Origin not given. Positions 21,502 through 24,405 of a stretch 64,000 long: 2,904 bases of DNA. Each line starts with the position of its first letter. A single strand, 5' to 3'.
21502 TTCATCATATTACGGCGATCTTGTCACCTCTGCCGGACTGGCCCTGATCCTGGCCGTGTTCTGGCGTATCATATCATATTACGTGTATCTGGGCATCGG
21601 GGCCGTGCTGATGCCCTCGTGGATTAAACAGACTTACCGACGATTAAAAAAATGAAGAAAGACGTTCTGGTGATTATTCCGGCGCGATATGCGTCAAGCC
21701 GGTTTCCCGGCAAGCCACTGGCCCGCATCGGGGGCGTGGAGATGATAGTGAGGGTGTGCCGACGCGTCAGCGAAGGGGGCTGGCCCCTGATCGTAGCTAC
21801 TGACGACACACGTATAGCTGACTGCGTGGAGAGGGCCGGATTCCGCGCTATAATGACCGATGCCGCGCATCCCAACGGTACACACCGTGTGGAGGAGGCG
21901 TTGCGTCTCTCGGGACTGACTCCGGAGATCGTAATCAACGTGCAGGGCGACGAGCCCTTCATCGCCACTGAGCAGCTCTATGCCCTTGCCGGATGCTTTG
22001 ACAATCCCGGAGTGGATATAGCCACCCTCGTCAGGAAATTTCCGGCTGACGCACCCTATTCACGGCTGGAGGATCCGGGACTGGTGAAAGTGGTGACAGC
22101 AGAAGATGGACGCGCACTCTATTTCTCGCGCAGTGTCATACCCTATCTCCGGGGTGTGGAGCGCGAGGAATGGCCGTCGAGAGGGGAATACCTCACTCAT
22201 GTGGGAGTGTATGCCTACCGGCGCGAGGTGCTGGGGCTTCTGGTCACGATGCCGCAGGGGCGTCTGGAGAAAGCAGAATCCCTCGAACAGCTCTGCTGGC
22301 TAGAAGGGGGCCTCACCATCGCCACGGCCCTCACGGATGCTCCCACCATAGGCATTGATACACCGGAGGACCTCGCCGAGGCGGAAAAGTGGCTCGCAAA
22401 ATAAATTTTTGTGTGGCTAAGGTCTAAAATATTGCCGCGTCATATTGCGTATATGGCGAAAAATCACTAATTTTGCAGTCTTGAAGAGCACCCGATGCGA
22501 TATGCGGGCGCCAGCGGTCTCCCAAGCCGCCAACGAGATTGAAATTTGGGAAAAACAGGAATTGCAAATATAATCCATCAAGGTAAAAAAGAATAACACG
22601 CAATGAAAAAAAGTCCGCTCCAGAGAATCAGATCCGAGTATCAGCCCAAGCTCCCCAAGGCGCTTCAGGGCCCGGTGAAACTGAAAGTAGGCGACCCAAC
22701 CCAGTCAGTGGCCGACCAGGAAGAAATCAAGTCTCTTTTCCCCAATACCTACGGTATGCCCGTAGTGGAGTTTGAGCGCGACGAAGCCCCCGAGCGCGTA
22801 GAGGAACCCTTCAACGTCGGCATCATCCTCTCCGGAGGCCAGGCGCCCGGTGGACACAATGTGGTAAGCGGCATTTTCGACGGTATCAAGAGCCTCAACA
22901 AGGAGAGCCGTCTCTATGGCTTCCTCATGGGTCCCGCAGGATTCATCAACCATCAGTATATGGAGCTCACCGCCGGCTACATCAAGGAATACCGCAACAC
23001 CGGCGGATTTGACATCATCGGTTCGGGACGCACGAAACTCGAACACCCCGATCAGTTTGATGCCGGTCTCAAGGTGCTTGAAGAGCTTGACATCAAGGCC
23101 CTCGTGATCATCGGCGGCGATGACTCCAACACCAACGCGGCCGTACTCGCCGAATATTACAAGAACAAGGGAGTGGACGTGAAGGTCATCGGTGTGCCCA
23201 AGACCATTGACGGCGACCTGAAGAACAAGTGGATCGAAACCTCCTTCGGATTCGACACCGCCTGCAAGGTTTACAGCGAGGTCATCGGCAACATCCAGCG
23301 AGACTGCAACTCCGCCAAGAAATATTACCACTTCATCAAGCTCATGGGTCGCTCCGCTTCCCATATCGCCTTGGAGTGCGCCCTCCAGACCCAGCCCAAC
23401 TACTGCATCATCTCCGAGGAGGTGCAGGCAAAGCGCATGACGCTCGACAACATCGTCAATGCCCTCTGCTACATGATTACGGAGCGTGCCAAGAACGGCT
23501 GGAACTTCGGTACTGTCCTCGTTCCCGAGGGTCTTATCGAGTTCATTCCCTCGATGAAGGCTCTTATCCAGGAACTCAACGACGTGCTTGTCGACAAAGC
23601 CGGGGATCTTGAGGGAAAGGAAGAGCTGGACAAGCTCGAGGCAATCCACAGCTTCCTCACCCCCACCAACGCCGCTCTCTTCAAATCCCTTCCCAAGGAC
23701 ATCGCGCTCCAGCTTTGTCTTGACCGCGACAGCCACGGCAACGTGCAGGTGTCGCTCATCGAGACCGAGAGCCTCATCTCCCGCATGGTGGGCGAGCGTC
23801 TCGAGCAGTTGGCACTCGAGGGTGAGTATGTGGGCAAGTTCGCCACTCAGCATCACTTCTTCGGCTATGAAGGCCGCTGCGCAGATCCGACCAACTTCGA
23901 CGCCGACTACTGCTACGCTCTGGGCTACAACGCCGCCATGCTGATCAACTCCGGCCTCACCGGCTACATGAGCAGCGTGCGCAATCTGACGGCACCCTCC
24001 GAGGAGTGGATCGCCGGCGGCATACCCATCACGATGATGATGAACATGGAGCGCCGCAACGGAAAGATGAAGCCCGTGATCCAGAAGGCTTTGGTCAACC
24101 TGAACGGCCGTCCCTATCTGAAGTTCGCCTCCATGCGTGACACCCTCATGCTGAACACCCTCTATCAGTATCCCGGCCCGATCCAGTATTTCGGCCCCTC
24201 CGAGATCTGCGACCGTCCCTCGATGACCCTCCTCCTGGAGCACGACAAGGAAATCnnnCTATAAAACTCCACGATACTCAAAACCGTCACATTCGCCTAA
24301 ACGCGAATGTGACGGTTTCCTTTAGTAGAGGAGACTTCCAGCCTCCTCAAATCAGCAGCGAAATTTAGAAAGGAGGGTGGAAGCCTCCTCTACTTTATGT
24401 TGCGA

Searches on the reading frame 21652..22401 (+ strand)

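Call 78: search_protein_families(library=pfam, proteins=[window:21652-22401:+], max_evalue=0.00001)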
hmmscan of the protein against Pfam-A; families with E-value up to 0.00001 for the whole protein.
window:21652-22401:+ (250 aa): 2 families
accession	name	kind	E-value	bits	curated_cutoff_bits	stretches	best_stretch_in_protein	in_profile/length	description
PF02348.25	CTP_transf_3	-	4.2e-42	144.8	22.6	1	7-220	2-214/217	Cytidylyltransferase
PF12804.13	NTP_transf_3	-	9.2e-08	32.9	27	1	15-168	9-143/160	MobA-like NTP transferase domain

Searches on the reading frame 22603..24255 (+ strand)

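Call 78: search_protein_families(library=pfam, proteins=[window:22603-24255:+], max_evalue=0.00001)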
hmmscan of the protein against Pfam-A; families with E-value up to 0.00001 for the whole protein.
window:22603-24255:+ (551 aa): 1 family
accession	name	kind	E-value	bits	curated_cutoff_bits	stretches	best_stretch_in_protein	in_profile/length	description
PF00365.25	PFK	-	9.3e-40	137.2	30.9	1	71-444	1-273/277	Phosphofructokinase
